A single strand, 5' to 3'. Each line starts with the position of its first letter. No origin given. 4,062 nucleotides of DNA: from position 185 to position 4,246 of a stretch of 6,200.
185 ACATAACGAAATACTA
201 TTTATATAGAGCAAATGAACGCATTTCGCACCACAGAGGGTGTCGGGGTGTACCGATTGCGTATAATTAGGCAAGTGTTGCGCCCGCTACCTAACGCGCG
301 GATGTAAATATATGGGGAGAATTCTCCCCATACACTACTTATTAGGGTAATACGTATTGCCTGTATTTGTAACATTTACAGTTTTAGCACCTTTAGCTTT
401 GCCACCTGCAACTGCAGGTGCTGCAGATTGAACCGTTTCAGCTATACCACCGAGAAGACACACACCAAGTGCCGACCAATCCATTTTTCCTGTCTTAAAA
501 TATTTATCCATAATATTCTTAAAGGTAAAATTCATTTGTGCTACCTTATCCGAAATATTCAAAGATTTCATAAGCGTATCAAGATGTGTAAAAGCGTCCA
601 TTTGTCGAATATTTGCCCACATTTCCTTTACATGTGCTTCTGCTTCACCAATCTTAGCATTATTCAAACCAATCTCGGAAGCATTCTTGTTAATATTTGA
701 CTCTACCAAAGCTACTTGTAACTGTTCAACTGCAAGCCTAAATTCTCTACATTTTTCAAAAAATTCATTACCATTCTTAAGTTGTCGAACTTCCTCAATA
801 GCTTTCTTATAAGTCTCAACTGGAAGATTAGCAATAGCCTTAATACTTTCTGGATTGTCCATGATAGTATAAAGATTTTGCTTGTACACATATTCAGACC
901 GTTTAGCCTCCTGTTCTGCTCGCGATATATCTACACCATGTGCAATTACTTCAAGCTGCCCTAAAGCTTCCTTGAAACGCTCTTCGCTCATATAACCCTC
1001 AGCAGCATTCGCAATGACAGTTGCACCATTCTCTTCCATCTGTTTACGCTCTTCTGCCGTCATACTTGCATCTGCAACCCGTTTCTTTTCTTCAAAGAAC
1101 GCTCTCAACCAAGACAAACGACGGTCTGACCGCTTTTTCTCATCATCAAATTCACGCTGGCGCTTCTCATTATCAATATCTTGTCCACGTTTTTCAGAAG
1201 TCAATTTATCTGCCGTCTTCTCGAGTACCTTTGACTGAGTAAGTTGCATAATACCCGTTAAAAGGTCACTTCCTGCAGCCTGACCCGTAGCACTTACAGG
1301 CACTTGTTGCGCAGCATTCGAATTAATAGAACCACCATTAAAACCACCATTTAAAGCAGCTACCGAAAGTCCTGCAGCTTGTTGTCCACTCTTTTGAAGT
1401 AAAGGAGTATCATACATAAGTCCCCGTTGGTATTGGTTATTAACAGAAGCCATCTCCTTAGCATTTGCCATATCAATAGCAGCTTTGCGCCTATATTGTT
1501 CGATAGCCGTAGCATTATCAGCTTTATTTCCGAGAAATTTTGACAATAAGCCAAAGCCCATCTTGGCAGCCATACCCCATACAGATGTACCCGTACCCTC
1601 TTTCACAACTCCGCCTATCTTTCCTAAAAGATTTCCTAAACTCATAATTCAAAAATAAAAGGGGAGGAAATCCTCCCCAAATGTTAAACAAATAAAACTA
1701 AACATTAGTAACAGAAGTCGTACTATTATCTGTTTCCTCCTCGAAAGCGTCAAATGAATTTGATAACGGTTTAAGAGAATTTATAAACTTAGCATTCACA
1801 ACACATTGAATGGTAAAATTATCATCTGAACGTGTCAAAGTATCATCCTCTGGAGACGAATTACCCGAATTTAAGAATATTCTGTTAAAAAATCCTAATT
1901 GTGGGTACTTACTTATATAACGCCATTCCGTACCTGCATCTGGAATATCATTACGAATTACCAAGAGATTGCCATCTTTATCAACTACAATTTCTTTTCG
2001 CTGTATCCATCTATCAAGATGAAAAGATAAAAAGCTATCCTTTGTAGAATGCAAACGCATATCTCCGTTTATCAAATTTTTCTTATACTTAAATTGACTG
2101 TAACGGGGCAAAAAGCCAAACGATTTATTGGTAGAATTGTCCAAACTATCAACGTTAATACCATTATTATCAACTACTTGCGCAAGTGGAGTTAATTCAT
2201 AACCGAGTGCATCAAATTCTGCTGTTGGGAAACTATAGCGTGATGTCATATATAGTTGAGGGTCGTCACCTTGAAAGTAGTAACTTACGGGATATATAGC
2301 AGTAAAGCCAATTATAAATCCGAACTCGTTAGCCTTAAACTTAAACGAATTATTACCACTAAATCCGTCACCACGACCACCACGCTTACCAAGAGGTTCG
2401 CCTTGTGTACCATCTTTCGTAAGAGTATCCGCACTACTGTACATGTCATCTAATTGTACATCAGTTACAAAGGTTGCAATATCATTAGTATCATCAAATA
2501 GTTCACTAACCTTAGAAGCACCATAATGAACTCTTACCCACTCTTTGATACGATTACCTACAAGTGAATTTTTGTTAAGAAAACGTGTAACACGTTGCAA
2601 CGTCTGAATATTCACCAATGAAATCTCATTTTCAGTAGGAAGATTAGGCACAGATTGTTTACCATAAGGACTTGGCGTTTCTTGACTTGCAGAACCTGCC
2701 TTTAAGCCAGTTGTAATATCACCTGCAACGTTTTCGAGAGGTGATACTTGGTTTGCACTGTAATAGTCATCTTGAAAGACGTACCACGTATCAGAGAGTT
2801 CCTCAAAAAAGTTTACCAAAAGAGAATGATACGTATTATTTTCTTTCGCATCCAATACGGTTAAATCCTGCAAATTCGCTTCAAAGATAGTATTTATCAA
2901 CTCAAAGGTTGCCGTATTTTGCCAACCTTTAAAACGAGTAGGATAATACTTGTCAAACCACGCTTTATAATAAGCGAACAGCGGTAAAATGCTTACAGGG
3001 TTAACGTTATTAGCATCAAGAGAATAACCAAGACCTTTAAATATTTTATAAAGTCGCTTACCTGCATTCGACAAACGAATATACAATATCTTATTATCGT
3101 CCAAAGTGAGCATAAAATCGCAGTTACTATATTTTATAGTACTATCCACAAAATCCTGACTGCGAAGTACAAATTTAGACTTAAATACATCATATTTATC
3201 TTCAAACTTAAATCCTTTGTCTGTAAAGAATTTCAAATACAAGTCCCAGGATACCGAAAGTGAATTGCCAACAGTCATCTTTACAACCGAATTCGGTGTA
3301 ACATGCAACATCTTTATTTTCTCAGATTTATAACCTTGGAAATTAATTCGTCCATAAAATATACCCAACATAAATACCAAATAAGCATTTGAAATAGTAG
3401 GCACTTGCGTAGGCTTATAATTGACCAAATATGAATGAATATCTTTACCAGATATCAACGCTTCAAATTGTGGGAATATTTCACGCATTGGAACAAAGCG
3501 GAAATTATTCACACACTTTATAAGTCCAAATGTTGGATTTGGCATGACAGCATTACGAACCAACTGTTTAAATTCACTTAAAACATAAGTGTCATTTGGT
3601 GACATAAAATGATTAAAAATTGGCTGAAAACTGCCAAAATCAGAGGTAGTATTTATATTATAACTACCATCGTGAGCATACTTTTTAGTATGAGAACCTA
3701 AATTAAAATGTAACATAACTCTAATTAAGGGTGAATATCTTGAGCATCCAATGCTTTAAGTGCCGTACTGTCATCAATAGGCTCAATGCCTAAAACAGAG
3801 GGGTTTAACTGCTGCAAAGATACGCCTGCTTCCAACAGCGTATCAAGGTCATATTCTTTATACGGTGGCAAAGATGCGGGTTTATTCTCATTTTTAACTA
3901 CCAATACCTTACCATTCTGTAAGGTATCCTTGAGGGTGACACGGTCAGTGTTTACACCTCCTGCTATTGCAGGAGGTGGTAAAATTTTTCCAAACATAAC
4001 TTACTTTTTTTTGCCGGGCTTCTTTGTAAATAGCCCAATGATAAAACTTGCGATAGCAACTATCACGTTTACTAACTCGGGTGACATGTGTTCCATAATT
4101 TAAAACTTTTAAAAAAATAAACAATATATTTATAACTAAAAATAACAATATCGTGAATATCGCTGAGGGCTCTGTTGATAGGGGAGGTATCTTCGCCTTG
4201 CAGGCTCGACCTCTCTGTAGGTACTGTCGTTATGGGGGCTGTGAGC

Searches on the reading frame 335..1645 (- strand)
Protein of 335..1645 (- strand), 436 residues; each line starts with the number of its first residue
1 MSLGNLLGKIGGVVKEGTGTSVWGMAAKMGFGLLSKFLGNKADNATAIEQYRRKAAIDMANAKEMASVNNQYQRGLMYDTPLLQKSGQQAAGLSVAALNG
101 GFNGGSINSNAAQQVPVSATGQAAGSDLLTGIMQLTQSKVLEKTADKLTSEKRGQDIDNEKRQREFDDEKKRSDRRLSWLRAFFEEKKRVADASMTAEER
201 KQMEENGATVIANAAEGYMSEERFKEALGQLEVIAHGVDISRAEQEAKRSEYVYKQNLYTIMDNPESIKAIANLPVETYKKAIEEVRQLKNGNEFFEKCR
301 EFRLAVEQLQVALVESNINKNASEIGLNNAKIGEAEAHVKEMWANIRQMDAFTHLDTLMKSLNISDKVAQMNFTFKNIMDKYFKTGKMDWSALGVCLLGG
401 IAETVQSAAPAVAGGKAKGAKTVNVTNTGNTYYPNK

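Call 4: search_protein_families(library=pfam, proteins=[window:335-1645:-], max_evalue=1)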
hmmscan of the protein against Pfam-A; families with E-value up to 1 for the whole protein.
window:335-1645:- (436 aa): 1 family
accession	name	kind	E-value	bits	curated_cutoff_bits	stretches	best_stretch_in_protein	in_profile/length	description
PF16550.10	RPN13_C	-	0.044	14.4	39.3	1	245-333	17-98/112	UCH-binding domain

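Call 5: search_protein_families(library=phrogs, proteins=[window:335-1645:-], max_evalue=0.01)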
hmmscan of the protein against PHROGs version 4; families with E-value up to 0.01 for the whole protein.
window:335-1645:- (436 aa): 0 families

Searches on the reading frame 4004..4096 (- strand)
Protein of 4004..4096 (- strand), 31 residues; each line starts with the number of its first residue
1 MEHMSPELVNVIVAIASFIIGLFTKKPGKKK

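Call 35: search_dna_similar(query=window:4004-4096:-, collection=phages, mode=protein, max_evalue=10, max_rows=40)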
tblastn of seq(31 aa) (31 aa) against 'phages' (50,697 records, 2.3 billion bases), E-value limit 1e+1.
Records with a match: 21; places in all: 21; records where one place covers at least 80% of the query: 21.
Best place of each record, by identity: 95-99% 2; <60% 19.
By first word of the organism name: Bacillus 18; Microvirus 2; Microviridae 1.
By host as written in the record: Bacillus anthracis Sterne 8; Bacillus anthracis 4; Homo sapiens 3; Bacillus cereus VKM B-370 2; Bacillus cereus 2; Bacillus thuringiensis serovar kurstaki 1; Bacillus sp. C30 1.
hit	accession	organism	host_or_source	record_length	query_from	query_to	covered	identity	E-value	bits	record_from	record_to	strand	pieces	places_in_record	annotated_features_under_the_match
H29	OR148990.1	Microvirus D_HF3_26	Homo sapiens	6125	1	31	100%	96.8%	6e-12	62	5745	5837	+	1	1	none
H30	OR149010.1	Microvirus D_HF32_302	Homo sapiens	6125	1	31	100%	96.8%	6e-12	62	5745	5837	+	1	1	none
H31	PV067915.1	Microviridae sp.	Homo sapiens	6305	3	31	94%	44.8%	9e+0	27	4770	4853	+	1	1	none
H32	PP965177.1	Bacillus phage KoopaTroopa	Bacillus thuringiensis serovar kurstaki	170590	1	25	81%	52.0%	1e+0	30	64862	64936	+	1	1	membrane protein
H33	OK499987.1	Bacillus phage vB_BanS_MrDarsey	Bacillus anthracis Sterne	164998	1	25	81%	52.0%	1e+0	30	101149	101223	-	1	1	holin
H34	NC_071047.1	Bacillus phage vB_BanS_MrDarsey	Bacillus anthracis Sterne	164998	1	25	81%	52.0%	1e+0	30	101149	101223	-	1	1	holin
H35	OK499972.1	Bacillus phage vB_BanS_Chewbecca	Bacillus anthracis Sterne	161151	1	25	81%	52.0%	1e+0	30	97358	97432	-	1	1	holin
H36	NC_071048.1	Bacillus phage vB_BanS_Chewbecca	Bacillus anthracis Sterne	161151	1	25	81%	52.0%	1e+0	30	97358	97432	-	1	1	holin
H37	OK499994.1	Bacillus phage vB_BanS_Skywalker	Bacillus anthracis Sterne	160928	1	25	81%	52.0%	1e+0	30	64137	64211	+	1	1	holin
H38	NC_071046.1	Bacillus phage vB_BanS_Skywalker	Bacillus anthracis Sterne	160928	1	25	81%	52.0%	1e+0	30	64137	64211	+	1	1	holin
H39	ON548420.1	Bacillus phage vB_BanS-Thrax4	Bacillus anthracis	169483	1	25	81%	52.0%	1e+0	30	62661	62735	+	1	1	holin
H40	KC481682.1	Bacillus phage vB_BanS-Tsamsa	Bacillus anthracis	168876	1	25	81%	52.0%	1e+0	30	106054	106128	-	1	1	hypothetical protein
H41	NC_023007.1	Bacillus phage vB_BanS-Tsamsa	Bacillus anthracis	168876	1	25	81%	52.0%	1e+0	30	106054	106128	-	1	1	holin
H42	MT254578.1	Bacillus phage Izhevsk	Bacillus cereus VKM B-370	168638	1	25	81%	52.0%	1e+0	30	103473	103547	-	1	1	holin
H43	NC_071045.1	Bacillus phage Izhevsk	Bacillus cereus VKM B-370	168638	1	25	81%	52.0%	1e+0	30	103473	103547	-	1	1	holin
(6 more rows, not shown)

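Call 58: search_protein_families(library=pfam, proteins=[window:4004-4096:-], max_evalue=0.1)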
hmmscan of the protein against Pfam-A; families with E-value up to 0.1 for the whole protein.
seq(31 aa): 0 families

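Call 63: search_protein_families(library=pfam, alignment_id=A2, max_evalue=1)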
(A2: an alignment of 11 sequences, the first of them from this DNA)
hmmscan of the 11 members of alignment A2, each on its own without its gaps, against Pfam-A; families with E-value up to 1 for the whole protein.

A. member 1, seq(31 aa): 0 families

B. families by the number of members that match (of 11 scanned): 8 families
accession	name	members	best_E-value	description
PF23987.1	Phage_holin_10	3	0.0009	Bacteriophage holin Pam3 gp28 family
PF00892.27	EamA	2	0.036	EamA-like transporter family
PF11381.13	DUF3185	2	0.039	Protein of unknown function (DUF3185)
PF20535.3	DUF6750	1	0.035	Family of unknown function (DUF6750)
PF04246.17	RseC_MucC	1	0.047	Positive regulator of sigma(E), RseC/MucC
PF05360.19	YiaAB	1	0.078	yiaA/B two helix domain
PF20389.3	DUF6684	1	0.086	Family of unknown function (DUF6684)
PF16935.10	Hol_Tox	1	0.14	Putative Holin-like Toxin (Hol-Tox)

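Call 64: search_protein_families(library=phrogs, alignment_id=A2, max_evalue=1)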
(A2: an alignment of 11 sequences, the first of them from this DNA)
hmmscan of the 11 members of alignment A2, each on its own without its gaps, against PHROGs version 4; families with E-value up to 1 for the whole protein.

A. member 1, seq(31 aa): 4 families
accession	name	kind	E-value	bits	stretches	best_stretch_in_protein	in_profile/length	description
phrog_3671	-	unknown function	0.025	15.7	1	6-31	10-35/87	-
phrog_30063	-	unknown function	0.11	13.5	1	3-23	19-38/45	-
phrog_22014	-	unknown function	0.13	13.2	1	9-24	7-22/44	-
phrog_7696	-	unknown function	0.22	12.4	1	4-23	2-21/78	-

B. families by the number of members that match (of 11 scanned): 15 families
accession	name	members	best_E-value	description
phrog_3671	-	4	0.025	-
phrog_22014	-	3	0.13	-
phrog_30063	-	2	0.11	-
phrog_7696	-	2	0.22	-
phrog_6179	-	1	0.004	-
phrog_32436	-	1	0.025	-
phrog_24546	-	1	0.036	-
phrog_26592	-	1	0.043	-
phrog_1350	-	1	0.061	holin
phrog_3438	-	1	0.093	-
phrog_35973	-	1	0.14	-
phrog_2798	-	1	0.14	-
phrog_26514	-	1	0.15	-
phrog_1180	-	1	0.17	tail assembly chaperone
phrog_1863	-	1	0.2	-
